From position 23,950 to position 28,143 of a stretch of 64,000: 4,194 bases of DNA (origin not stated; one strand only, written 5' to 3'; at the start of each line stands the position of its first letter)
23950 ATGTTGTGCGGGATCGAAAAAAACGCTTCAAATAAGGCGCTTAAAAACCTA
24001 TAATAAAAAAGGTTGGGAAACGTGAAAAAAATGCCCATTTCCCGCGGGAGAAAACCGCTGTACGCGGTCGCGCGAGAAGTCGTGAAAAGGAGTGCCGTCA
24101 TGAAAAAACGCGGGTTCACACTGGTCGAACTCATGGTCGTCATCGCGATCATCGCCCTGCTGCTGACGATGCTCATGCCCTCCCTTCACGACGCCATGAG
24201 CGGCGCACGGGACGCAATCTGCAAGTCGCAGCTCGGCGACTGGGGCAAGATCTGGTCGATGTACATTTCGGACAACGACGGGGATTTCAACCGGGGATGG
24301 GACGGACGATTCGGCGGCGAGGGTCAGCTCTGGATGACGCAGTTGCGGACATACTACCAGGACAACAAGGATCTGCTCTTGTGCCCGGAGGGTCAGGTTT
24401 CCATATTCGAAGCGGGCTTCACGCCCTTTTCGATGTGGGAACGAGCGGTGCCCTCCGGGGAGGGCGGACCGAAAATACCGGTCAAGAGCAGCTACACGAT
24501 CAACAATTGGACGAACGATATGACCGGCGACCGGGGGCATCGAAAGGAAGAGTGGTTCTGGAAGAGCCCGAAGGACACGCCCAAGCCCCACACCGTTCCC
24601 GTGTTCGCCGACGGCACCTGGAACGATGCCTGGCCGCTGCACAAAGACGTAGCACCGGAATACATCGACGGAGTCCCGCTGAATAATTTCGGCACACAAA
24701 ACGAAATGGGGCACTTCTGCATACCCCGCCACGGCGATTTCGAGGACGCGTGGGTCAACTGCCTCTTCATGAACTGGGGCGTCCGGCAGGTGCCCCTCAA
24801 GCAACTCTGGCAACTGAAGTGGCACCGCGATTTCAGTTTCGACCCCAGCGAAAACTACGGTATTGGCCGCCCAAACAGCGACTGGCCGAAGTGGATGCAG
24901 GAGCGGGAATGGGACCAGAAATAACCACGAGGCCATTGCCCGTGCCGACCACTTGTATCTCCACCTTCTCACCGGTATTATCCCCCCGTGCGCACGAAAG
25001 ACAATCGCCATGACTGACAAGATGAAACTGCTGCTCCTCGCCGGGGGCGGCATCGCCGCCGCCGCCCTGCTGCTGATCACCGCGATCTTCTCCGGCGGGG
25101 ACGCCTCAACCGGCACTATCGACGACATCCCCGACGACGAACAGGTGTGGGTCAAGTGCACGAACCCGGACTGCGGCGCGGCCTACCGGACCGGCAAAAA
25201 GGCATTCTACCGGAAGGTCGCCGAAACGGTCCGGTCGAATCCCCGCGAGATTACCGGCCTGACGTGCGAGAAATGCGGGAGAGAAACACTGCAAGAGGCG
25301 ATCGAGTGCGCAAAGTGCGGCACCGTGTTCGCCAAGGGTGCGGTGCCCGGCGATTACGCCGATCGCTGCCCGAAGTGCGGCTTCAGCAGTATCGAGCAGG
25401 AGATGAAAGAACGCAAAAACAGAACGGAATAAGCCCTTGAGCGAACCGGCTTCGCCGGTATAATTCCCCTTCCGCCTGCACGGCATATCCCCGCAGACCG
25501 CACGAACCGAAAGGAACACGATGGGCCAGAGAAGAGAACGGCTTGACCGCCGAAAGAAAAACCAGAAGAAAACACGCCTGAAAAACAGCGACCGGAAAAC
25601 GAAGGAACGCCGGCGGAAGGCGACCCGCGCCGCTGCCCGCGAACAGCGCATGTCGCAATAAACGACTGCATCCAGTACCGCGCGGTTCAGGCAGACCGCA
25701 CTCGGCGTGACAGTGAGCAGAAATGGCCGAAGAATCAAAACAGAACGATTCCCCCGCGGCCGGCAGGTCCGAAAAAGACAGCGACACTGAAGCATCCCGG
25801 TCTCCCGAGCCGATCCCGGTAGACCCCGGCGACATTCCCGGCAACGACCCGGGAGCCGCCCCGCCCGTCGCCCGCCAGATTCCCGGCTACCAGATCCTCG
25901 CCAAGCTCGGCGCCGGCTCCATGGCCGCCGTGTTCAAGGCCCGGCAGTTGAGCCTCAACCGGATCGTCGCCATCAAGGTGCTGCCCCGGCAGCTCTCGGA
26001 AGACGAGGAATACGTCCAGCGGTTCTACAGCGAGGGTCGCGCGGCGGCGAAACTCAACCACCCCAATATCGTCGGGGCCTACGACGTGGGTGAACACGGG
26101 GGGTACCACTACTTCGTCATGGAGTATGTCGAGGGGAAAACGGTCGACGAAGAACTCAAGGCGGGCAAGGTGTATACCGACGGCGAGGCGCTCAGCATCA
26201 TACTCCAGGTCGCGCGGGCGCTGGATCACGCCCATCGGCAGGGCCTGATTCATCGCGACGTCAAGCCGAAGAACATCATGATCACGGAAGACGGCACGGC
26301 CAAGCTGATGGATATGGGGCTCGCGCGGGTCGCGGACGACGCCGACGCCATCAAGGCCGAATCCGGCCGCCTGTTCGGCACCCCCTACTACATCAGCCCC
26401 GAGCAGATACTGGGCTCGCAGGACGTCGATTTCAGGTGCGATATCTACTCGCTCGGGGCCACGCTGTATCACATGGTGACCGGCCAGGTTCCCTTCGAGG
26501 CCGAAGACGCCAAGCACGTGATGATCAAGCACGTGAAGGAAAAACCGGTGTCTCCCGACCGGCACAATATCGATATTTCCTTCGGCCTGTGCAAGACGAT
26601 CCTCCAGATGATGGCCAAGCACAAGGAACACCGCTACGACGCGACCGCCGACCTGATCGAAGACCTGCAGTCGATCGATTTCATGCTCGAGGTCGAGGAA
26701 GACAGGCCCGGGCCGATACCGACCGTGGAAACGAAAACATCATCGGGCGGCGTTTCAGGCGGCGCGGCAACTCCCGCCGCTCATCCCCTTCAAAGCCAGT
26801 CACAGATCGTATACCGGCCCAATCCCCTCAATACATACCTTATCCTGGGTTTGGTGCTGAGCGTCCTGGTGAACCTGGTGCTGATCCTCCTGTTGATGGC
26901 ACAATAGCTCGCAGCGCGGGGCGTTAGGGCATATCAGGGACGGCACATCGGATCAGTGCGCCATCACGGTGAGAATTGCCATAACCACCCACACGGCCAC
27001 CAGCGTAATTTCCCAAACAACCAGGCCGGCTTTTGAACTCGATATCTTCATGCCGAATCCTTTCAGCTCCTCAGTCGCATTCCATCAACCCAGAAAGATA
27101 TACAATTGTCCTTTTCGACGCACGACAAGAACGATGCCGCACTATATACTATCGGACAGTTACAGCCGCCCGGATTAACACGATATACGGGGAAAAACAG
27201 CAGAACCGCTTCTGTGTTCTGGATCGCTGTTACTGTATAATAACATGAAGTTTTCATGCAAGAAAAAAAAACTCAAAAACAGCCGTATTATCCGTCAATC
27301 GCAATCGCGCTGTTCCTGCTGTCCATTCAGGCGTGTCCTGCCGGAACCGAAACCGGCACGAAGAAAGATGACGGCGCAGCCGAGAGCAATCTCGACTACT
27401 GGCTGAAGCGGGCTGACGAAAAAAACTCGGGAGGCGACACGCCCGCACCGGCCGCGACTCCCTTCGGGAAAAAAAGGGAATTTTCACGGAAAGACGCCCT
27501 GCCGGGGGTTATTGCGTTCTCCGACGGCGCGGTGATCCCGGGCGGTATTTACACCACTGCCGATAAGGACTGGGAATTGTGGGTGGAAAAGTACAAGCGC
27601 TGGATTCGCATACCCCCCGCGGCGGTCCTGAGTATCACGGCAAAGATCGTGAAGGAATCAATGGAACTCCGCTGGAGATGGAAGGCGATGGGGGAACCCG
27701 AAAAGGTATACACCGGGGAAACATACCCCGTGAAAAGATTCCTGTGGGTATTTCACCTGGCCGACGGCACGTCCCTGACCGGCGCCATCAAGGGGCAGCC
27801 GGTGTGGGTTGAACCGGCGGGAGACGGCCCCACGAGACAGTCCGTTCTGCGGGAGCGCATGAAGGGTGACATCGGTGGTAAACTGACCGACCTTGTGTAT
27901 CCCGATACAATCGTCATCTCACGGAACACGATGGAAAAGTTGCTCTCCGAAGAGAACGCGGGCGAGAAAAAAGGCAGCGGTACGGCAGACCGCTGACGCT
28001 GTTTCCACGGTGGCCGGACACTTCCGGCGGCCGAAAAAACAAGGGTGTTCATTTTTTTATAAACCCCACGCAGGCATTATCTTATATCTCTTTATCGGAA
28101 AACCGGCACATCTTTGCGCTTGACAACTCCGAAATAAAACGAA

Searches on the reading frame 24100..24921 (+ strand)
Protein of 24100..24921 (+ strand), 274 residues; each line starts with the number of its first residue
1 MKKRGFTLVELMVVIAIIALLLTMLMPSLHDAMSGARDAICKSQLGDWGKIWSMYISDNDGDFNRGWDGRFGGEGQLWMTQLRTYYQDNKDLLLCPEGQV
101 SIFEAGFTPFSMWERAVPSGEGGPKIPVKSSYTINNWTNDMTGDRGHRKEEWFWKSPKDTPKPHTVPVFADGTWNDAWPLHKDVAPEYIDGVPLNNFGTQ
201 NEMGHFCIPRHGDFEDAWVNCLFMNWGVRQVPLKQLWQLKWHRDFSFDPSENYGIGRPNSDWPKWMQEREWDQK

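Call 8: search_protein_families(library=pfam, proteins=[window:24100-24921:+], max_evalue=10)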
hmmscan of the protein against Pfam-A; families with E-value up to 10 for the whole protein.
window:24100-24921:+ (274 aa): 1 family
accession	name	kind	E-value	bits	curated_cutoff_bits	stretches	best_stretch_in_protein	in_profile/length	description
PF07963.17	N_methyl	-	1e-08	34.8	21.2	1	2-26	3-27/27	Prokaryotic N-terminal methylation motif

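Call 9: search_protein_families(library=ncbifam, proteins=[window:24100-24921:+], max_evalue=10)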
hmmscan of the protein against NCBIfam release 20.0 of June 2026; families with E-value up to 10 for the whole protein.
window:24100-24921:+ (274 aa): 19 families
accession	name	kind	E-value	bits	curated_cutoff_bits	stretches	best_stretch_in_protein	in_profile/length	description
TIGR02532.1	IV_pilin_GFxxxE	domain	2e-07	30.6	16.3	1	3-25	1-23/24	prepilin-type N-terminal cleavage/methylation domain-containing protein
TIGR01710.1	typeII_sec_gspG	equivalog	4.7e-07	29.9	88.85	1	4-58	1-55/134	type II secretion system major pseudopilin GspG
TIGR01708.2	typeII_sec_gspH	equivalog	5.5e-07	29.7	80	1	4-32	2-30/169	type II secretion system minor pseudopilin GspH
NF007862.0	PRK10574.1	equivalog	1.4e-06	28.5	138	1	1-31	2-32/145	prepilin peptidase-dependent pilin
NF041013.1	T4P_ComGE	equivalog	3.3e-06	27.1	49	1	2-34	2-34/83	competence type IV pilus minor pilin ComGE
NF040999.1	pilin_ComGC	equivalog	4.8e-06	26.7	75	1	4-34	2-32/84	competence type IV pilus major pilin ComGC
TIGR02596.1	TIGR02596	subfamily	3.2e-05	24.1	70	1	6-34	1-29/196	Verru_Chthon cassette protein D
NF041775.1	typeIV_PilA_Myxo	equivalog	0.00018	21.6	400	1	2-31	9-38/214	type IV pilin protein PilA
NF047828.1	T3SSXpsI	equivalog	0.00031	20.8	150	1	3-37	1-35/132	type II secretion system protein XpsI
NF007800.0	PRK10506.1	equivalog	0.0066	16.3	158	1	2-23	7-28/163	prepilin peptidase-dependent protein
NF040982.1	ComGD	equivalog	0.013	15.9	70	1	3-30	1-28/139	competence type IV pilus minor pilin ComGD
TIGR01707.1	gspI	equivalog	0.026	15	44.35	1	5-33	1-29/101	type II secretion system minor pseudopilin GspI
NF041002.1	pilin_ComGF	equivalog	0.026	14.7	80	1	4-30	2-28/139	competence type IV pilus minor pilin ComGF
TIGR02599.1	TIGR02599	subfamily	0.03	13.6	256.5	1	5-30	1-26/361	Verru_Chthon cassette protein C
TIGR01711.1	gspJ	equivalog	0.033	14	64.85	1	4-22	1-19/192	type II secretion system minor pseudopilin GspJ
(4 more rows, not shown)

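Call 12: find_encoding_contigs(protein=window:24100-24921:+, flank=4000, max_places=10)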
Protein window:24100-24921:+ (274 aa): no gene with exactly this product is on record in the collection.

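Call 60: find_homologous_proteins(query=window:24100-24921:+, max_evalue=0.00001)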
Query window:24100-24921:+ (274 aa): 284 proteins with E <= 0.00001 among 630 candidates; the best 120 are listed.
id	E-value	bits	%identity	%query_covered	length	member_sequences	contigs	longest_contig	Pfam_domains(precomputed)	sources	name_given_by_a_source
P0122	8.0e-174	595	90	100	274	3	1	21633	PF07963.18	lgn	-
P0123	2.3e-77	278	51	97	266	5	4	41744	PF07963.18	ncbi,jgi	ncbi:MAG: type II secretion system protein [Planctomycetota bacterium]|jgi:prepilin-type N-terminal 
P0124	3.9e-76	274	49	97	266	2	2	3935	PF07963.18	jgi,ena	-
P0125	4.9e-75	271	50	97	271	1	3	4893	PF07963.18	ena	-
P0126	3.2e-71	258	48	97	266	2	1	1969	PF07963.18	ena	-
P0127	1.1e-70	256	45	97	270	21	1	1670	PF07963.18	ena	-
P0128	1.6e-69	253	46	97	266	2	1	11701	PF07963.18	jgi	jgi:prepilin-type N-terminal cleavage/methylation domain-containing protein/prepilin-type processing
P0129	1.6e-69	252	48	97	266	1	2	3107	PF07963.18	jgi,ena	-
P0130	2.0e-68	249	46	96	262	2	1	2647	-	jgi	-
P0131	5.7e-68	247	48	97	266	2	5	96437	PF07963.18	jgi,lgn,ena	-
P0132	6.8e-68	247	47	98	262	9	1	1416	PF07963.18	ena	-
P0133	1.7e-67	246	44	97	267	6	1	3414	PF07963.18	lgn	-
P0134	2.3e-67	245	47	97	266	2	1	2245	PF07963.18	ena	-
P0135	4.2e-67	245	49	97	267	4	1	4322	PF07963.18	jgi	-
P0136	4.7e-67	244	48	97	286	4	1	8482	PF07963.18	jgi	-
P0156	1.1e-63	233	43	98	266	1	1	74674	PF07963.18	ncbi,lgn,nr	ncbi:MAG: type II secretion system protein [Sedimentisphaerales bacterium]|nr:type II secretion syst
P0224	2.7e-39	153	37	97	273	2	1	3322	PF07963.18,PF07596.17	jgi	-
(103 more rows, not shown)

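Call 63: find_encoding_contigs(protein=P0123, flank=3000, max_places=4)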
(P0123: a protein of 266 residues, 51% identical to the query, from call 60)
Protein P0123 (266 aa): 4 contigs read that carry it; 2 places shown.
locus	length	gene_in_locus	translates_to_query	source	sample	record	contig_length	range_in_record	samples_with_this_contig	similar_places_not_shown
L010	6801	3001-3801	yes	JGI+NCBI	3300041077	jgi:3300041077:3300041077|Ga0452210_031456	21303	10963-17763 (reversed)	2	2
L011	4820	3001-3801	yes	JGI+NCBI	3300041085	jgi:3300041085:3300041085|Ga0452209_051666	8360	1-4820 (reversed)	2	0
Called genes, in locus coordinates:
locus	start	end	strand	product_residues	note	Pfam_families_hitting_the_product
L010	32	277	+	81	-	PF24315:DUF7489 (weak)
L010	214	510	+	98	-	-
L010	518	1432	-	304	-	PF04055:Radical_SAM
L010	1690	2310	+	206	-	PF04542:Sigma70_r2, PF08281:Sigma70_r4_2, PF04545:Sigma70_r4 (weak)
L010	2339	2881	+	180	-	-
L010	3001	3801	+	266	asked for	PF07963:N_methyl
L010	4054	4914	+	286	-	PF07963:N_methyl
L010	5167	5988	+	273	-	PF07963:N_methyl (faint)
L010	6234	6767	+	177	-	-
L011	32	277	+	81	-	PF24315:DUF7489 (weak)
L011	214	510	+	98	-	-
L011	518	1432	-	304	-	PF04055:Radical_SAM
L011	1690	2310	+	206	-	PF04542:Sigma70_r2, PF08281:Sigma70_r4_2, PF04545:Sigma70_r4 (weak)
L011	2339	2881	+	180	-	-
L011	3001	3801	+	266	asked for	PF07963:N_methyl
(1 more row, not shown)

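Call 64: find_encoding_contigs(protein=P0131, flank=3000, max_places=4)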
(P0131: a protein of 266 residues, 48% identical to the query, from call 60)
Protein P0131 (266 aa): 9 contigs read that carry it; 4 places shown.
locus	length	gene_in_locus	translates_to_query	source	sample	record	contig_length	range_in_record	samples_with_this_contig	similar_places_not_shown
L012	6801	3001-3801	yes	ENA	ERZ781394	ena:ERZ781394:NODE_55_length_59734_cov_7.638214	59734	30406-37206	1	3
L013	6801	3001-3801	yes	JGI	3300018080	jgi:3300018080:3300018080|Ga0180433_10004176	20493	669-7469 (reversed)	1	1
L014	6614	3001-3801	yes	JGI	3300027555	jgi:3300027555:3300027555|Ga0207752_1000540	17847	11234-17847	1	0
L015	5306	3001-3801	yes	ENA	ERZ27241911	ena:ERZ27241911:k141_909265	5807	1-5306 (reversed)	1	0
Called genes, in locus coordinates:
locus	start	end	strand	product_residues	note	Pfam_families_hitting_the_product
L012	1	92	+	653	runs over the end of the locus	-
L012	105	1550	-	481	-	PF02113:Peptidase_S13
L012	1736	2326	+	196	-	PF04542:Sigma70_r2, PF08281:Sigma70_r4_2, PF04545:Sigma70_r4 (weak)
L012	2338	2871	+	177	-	-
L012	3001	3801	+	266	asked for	PF07963:N_methyl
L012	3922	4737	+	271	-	PF07963:N_methyl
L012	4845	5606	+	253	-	PF07963:N_methyl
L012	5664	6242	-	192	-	PF12728:HTH_17, PF00072:Response_reg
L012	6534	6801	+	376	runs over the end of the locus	PF00155:Aminotran_1_2, PF01041:DegT_DnrJ_EryC1, PF01053:Cys_Met_Meta_PP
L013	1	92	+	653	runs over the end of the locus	-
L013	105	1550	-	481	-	PF02113:Peptidase_S13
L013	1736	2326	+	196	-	PF04542:Sigma70_r2, PF08281:Sigma70_r4_2, PF04545:Sigma70_r4 (weak)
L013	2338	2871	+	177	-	-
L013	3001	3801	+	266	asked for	PF07963:N_methyl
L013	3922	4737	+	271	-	PF07963:N_methyl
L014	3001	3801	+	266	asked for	PF07963:N_methyl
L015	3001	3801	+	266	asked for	PF07963:N_methyl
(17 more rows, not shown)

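Call 65: find_encoding_contigs(protein=P0156, flank=3000, max_places=3)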
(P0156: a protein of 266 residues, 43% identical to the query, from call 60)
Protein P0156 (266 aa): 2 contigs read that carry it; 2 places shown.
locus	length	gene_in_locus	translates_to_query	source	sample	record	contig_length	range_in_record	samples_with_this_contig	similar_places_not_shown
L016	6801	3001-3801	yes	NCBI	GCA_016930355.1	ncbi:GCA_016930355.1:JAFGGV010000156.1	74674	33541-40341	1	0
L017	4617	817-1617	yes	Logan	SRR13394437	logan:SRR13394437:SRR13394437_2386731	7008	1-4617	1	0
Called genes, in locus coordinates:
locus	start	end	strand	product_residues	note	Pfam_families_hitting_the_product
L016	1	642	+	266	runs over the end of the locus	-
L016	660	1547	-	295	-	PF04055:Radical_SAM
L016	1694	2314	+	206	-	PF04542:Sigma70_r2, PF08281:Sigma70_r4_2, PF04545:Sigma70_r4 (weak)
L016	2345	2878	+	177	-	-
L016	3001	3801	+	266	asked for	PF07963:N_methyl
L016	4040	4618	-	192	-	PF12728:HTH_17, PF00072:Response_reg (weak)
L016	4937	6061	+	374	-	PF00155:Aminotran_1_2 (weak), PF01041:DegT_DnrJ_EryC1, PF01053:Cys_Met_Meta_PP (weak)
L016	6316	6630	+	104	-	-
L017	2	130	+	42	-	?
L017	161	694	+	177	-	-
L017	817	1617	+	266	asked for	PF07963:N_methyl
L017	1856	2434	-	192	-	PF12728:HTH_17, PF00072:Response_reg (weak)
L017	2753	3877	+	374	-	PF00155:Aminotran_1_2 (weak), PF01041:DegT_DnrJ_EryC1, PF01053:Cys_Met_Meta_PP (weak)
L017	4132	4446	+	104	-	-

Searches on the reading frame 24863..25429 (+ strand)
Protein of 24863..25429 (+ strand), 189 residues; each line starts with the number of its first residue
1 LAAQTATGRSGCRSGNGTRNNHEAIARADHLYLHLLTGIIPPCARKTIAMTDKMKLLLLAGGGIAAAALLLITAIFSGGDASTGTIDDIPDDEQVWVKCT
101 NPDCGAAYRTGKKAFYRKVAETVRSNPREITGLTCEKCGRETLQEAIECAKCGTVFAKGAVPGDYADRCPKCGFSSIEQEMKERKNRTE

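Call 38: search_protein_families(library=pfam, proteins=[window:24863-25429:+], max_evalue=0.001)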
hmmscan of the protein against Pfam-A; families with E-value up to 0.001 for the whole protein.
window:24863-25429:+ (189 aa): 2 families
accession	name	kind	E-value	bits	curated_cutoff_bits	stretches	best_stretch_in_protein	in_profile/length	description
PF12773.13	DZR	-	0.00024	21.6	27.3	1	135-175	1-33/45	Double zinc ribbon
PF13240.11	Zn_Ribbon_1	-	0.00048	20.3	25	0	135-154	2-21/23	zinc-ribbon domain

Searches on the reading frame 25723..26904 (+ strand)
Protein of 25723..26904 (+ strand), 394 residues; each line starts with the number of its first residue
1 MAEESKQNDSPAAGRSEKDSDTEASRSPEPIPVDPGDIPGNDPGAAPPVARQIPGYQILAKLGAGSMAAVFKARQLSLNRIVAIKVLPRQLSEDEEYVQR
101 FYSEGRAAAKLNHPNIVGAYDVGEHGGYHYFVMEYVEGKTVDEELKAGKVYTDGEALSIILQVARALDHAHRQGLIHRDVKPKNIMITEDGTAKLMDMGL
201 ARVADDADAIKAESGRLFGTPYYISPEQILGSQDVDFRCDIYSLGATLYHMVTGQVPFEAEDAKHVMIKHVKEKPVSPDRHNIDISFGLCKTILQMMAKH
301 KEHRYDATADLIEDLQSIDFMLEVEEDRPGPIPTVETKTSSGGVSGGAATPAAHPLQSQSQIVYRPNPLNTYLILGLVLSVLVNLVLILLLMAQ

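Call 38: search_protein_families(library=pfam, proteins=[window:25723-26904:+], max_evalue=0.001)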
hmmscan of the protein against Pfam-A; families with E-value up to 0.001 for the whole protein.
window:25723-26904:+ (394 aa): 7 families
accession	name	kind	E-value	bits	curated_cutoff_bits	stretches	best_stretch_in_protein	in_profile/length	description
PF00069.31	Pkinase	-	2.1e-53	181.8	31.7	1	56-307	1-254/263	Protein kinase domain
PF07714.23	PK_Tyr_Ser-Thr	-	6.7e-34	117.8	23.1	1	58-305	3-249/258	Protein tyrosine and serine/threonine kinase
PF03109.22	ABC1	-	3.4e-08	33.4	22.9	1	129-205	143-218/244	ABC1 atypical kinase-like domain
PF01636.29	APH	-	2.5e-06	27.9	23.2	0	163-192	158-186/239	Phosphotransferase enzyme family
PF14531.12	Kinase-like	-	0.00047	20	25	1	157-266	148-258/289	Kinase-like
PF06293.20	Kdo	-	0.00068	19.6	21.3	0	108-197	70-165/207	Lipopolysaccharide kinase (Kdo/WaaP) family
PF17667.7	Pkinase_fungal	-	0.00075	18.8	24.1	0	153-233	285-369/387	Fungal protein kinase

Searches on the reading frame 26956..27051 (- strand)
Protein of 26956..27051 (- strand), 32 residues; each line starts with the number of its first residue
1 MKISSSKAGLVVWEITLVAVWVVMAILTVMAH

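Call 69: find_encoding_contigs(protein=window:26956-27051:-, flank=4000, max_places=6)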
Protein window:26956-27051:- (32 aa): 1 contig read that carries it; 1 place shown.
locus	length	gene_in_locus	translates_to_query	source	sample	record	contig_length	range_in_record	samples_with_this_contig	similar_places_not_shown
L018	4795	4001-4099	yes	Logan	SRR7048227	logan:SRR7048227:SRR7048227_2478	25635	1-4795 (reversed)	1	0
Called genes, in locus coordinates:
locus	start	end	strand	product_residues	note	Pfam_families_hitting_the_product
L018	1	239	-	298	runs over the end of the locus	PF01063:Aminotran_4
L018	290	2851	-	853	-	PF01751:Toprim, PF01131:Topoisom_bac, PF01396:Zn_ribbon_Top1, PF03811:Zn_ribbon_InsA (faint), PF01396:Zn_ribbon_Top1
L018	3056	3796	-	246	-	-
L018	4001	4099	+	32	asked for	-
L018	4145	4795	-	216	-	?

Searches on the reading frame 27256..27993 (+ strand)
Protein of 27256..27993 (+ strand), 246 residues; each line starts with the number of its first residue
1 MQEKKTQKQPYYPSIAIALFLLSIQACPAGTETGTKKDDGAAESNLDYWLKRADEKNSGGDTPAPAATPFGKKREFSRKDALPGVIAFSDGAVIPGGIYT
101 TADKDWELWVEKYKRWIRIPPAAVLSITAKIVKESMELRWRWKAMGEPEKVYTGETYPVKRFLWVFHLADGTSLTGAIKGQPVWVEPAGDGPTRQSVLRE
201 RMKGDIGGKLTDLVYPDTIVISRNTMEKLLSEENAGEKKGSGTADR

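Call 38: search_protein_families(library=pfam, proteins=[window:27256-27993:+], max_evalue=0.001)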
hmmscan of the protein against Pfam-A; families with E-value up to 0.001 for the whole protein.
window:27256-27993:+ (246 aa): 0 families

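Call 71: list_cluster_members(proteins=[window:26956-27051:-, window:23599-23727:+, window:27256-27993:+])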
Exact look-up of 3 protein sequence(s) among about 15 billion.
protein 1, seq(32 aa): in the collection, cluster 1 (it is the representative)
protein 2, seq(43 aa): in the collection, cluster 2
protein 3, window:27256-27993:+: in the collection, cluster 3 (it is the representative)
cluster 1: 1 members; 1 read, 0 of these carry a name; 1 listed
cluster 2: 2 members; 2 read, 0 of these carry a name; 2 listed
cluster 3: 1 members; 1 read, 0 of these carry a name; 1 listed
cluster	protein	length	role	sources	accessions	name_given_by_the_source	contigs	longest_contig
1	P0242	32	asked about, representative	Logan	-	-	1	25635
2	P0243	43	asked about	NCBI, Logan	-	-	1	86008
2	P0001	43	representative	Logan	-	-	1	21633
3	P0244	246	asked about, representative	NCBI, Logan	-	-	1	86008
